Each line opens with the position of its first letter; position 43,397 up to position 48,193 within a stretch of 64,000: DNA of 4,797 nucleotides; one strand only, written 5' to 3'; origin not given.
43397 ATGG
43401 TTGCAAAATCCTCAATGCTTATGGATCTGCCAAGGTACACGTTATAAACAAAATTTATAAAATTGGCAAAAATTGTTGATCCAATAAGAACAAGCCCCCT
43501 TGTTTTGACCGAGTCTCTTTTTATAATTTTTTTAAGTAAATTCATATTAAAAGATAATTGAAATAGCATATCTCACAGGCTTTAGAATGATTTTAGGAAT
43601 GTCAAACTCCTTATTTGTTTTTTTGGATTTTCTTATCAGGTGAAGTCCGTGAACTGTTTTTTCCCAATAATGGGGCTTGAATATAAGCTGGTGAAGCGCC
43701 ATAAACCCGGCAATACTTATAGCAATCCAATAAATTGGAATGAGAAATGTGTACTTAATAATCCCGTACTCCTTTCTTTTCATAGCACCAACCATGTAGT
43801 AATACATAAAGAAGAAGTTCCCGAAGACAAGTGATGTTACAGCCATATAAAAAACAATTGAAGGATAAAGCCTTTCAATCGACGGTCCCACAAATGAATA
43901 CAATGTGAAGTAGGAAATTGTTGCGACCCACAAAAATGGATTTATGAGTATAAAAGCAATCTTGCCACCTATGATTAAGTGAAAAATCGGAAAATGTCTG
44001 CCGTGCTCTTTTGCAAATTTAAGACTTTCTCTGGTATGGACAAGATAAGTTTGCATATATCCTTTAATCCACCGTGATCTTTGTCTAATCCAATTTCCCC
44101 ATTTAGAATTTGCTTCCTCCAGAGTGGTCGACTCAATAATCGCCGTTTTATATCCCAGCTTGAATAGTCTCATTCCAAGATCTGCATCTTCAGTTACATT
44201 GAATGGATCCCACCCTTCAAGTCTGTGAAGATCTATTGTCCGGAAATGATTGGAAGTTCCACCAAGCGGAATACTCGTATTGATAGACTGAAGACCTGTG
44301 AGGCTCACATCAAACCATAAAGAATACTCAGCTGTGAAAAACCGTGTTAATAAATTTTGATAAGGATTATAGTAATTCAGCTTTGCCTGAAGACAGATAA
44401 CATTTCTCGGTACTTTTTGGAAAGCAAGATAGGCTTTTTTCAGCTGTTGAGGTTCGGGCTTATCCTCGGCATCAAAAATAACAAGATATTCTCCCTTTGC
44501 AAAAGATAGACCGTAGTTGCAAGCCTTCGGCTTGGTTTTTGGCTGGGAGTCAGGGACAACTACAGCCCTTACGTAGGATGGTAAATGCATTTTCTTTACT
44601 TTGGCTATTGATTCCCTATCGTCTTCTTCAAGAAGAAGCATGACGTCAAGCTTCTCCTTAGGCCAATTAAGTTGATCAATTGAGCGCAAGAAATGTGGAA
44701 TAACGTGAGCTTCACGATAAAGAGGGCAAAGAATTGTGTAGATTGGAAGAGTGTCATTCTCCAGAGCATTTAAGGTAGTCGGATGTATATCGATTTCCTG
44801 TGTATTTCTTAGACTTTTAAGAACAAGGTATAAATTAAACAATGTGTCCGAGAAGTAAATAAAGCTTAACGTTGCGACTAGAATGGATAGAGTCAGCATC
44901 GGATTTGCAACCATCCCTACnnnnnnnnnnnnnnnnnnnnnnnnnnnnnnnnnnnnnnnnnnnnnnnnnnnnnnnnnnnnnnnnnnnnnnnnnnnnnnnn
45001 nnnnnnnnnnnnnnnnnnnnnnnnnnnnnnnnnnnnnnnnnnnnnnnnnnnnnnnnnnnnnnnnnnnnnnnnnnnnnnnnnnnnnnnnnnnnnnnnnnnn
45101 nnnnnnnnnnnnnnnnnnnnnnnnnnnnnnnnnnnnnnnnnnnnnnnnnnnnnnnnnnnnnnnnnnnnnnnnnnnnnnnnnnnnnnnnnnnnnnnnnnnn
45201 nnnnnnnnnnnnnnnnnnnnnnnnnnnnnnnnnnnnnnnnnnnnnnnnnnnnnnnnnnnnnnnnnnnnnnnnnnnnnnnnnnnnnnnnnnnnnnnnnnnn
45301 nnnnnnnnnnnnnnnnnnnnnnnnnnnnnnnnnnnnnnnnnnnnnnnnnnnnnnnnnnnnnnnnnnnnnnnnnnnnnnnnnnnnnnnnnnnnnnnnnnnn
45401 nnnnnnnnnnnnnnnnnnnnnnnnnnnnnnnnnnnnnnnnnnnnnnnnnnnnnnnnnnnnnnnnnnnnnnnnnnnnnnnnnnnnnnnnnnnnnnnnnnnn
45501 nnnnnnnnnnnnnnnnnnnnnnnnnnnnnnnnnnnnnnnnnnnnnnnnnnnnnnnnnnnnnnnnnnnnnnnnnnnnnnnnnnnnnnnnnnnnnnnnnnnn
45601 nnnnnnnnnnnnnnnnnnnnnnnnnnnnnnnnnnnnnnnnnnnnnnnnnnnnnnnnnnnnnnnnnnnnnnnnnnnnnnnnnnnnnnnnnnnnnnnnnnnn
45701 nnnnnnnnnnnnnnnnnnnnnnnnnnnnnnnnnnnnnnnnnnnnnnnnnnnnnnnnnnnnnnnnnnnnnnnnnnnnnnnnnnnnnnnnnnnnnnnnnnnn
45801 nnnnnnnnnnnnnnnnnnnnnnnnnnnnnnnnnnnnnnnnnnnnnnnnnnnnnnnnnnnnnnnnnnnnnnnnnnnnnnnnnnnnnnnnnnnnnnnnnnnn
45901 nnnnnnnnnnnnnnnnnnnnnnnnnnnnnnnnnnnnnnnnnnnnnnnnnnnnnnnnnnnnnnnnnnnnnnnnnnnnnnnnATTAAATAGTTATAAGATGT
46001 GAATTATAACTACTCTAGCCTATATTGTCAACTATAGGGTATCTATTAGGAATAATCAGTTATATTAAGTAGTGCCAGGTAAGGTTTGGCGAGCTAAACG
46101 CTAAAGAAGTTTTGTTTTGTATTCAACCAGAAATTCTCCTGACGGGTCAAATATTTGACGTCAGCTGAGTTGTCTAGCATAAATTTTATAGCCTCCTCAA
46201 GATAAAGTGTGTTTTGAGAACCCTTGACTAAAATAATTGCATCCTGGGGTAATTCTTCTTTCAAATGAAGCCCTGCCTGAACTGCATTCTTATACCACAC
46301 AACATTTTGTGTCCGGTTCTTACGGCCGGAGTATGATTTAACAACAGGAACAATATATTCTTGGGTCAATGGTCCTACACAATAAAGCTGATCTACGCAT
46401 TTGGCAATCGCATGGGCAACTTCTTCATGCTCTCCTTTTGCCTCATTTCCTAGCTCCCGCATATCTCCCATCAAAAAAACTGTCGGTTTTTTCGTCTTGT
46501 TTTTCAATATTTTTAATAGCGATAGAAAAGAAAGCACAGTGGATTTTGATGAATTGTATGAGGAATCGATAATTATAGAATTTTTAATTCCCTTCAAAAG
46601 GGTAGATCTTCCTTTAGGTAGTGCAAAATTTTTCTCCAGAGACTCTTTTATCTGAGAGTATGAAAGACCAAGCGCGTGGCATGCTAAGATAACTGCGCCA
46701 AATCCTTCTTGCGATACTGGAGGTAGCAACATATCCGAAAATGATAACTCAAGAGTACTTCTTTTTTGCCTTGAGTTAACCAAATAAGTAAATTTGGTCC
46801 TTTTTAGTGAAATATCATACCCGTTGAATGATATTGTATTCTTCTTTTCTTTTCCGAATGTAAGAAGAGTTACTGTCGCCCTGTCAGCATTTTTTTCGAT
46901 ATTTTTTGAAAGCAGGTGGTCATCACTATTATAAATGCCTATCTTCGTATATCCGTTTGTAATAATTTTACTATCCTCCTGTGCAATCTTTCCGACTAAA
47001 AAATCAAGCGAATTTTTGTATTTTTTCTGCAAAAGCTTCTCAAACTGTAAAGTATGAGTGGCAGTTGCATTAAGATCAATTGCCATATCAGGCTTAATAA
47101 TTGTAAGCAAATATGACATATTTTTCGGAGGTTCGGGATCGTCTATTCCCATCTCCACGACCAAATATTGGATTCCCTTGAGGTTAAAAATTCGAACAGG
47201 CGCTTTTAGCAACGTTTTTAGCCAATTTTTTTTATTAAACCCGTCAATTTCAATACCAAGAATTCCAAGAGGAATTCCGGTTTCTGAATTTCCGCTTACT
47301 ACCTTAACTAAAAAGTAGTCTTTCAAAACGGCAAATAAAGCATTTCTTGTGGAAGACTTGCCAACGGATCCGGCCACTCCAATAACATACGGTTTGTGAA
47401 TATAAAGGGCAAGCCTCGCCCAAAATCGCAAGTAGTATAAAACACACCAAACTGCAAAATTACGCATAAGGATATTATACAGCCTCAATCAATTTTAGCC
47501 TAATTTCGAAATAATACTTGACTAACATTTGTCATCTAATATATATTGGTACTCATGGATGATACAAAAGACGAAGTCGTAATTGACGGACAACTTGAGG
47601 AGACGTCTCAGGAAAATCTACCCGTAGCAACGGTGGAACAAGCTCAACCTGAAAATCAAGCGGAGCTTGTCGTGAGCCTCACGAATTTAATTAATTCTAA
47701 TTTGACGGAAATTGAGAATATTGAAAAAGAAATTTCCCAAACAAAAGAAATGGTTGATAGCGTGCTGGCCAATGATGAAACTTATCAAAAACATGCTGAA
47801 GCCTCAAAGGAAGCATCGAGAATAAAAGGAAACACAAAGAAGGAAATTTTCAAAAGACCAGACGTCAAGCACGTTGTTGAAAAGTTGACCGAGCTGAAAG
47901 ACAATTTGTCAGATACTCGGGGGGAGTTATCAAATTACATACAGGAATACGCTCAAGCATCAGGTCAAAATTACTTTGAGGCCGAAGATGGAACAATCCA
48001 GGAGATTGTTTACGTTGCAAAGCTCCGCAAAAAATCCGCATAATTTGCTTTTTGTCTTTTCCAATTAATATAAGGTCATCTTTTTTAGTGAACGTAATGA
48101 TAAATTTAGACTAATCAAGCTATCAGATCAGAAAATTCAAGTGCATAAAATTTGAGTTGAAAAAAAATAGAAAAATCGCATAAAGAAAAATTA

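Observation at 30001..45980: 16-kb glycan synthesis/remodelling operon with two unusual fusions (Wzx-GT4 and Dpm1-like GT2 plus processive GT2 synthase)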

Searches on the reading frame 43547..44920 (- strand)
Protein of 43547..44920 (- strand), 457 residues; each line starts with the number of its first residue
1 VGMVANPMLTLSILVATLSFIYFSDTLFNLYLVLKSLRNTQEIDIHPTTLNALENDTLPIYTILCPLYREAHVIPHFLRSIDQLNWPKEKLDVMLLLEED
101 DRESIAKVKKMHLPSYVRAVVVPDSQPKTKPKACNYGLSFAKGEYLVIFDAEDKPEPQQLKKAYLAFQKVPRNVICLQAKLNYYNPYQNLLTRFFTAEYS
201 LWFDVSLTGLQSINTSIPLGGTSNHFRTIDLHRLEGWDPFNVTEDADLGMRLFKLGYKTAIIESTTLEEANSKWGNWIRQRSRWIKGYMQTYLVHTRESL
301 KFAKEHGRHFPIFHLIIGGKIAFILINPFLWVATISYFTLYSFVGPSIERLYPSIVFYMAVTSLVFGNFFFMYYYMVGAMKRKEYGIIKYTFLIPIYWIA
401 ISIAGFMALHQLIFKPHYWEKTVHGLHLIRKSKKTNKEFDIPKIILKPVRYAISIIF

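Call 61: search_solved_structures(query=window:43547-44920:-, max_evalue=0.001, show_alignments=2)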
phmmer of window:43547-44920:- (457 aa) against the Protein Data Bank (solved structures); distinct sequences matched with E-value up to 0.001: 5.
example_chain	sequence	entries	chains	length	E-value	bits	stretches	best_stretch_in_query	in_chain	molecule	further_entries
5ej1_A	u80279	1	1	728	1.7e-05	27.1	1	110-366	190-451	Putative cellulose synthase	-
4hg6_A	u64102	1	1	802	2.1e-05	26.8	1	110-366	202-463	Cellulose Synthase Subunit A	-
4p00_A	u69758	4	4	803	2.1e-05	26.8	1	110-366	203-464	Cellulose Synthase A subunit | Cellulose Synthase subunit A | Putative cellulose synthase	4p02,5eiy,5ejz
6yv7_A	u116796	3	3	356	0.00018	23.7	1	59-153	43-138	Glycosyl transferase, family 2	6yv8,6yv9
6yv7_B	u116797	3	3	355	0.00019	23.7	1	59-153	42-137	Glycosyl transferase, family 2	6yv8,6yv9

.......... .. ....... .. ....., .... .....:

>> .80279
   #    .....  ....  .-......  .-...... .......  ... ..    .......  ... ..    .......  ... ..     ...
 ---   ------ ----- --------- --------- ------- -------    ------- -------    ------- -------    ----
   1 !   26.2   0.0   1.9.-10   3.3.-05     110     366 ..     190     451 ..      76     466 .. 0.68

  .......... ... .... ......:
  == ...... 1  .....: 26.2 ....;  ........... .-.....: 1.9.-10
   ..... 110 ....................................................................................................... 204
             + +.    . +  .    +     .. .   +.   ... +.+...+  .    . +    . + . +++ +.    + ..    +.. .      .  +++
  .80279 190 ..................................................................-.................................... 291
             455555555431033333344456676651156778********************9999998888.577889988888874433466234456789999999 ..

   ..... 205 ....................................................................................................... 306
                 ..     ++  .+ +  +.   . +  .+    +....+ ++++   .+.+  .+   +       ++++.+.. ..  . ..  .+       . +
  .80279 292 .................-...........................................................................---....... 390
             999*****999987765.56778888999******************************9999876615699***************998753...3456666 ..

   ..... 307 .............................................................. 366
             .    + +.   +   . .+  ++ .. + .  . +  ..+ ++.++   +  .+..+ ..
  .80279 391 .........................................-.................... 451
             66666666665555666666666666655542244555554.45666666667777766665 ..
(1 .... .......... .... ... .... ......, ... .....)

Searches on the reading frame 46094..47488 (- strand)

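Call 5: search_protein_families(library=pfam, proteins=[window:46094-47488:-], max_evalue=0.01)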
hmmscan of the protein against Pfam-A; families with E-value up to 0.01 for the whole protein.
window:46094-47488:- (464 aa): 2 families
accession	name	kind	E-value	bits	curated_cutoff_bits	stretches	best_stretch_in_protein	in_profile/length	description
PF02875.26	Mur_ligase_C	-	3.5e-09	38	28.4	1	294-424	2-126/127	Mur ligase, glutamate ligase domain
PF08245.18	Mur_ligase_M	-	7.9e-09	36.2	24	1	38-246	1-180/200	Mur ligase middle domain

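Call 7: search_protein_families(library=ncbifam, proteins=[window:46094-47488:-], max_evalue=0.01)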
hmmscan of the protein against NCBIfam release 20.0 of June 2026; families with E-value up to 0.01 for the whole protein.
window:46094-47488:- (464 aa): 9 families
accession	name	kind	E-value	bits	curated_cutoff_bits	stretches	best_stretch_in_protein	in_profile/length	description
TIGR01143.1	murF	subfamily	1.8e-41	142.5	288.6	2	106-431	126-412/418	UDP-N-acetylmuramoyl-tripeptide--D-alanyl-D-alanine ligase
NF008896.0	PRK11929.1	equivalog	4.6e-29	100.9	1023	2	99-438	648-957/965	bifunctional UDP-N-acetylmuramoyl-L-alanyl-D-glutamate--2,6-diaminopimelate ligase MurE/UDP-N-acetylmuramoyl-tripeptide--D-alanyl-D-alanine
NF008897.0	PRK11930.1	equivalog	5e-17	61.2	804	1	110-426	163-443/822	bifunctional UDP-N-acetylmuramoyl-tripeptide:D-alanyl-D-alanine ligase/alanine racemase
NF010693.0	PRK14093.1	equivalog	4e-16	58.8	544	2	183-380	222-416/479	UDP-N-acetylmuramoylalanyl-D-glutamyl-2,6-diaminopimelate--D-alanyl-D-alanine ligase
NF008041.0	PRK10773.1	equivalog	5.3e-13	48.5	551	1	106-439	152-449/453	UDP-N-acetylmuramoyl-tripeptide--D-alanyl-D-alanine ligase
TIGR01087.1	murD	equivalog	1e-07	31.4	211.95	1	26-70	96-141/441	UDP-N-acetylmuramoyl-L-alanine--D-glutamate ligase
NF033197.0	F430_CfbE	equivalog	0.00045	19.3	250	1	200-310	214-320/430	coenzyme F430 synthase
TIGR01082.1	murC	equivalog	0.0015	17.6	335.1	0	185-324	208-336/449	UDP-N-acetylmuramate--L-alanine ligase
TIGR01499.1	folC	subfamily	0.0063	15.9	162.65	0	167-424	155-389/400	bifunctional protein FolC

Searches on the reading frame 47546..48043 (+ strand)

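Call 5: search_protein_families(library=pfam, proteins=[window:47546-48043:+], max_evalue=0.01)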
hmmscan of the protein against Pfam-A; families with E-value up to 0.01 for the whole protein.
window:47546-48043:+ (165 aa): 0 families

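Call 7: search_protein_families(library=ncbifam, proteins=[window:47546-48043:+], max_evalue=0.01)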
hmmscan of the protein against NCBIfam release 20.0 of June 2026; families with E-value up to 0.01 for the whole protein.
window:47546-48043:+ (165 aa): 0 families

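Call 13: search_protein_families(library=pfam, proteins=[window:47546-48043:+], max_evalue=10)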
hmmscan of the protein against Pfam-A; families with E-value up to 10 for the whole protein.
window:47546-48043:+ (165 aa): 6 families
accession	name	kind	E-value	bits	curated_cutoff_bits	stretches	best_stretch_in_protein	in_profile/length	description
PF12998.12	ING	-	0.021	15.8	23.9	2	39-99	6-57/102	Inhibitor of growth proteins N-terminal histone-binding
PF08287.16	DASH_Spc19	-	0.2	12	26.3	1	28-120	48-147/155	Spc19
PF00103.25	Hormone_1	-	0.28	11.4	22.7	1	29-89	82-142/215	Somatotropin hormone family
PF07889.17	DUF1664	-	0.32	11.5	34.6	1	107-138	43-74/124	Protein of unknown function (DUF1664)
PF11871.13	DUF3391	-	0.45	11.5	27.8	1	9-75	49-123/136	Domain of unknown function (DUF3391)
PF08702.15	Fib_alpha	-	1.6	9.4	29.9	2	47-130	38-120/143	Fibrinogen alpha/beta chain family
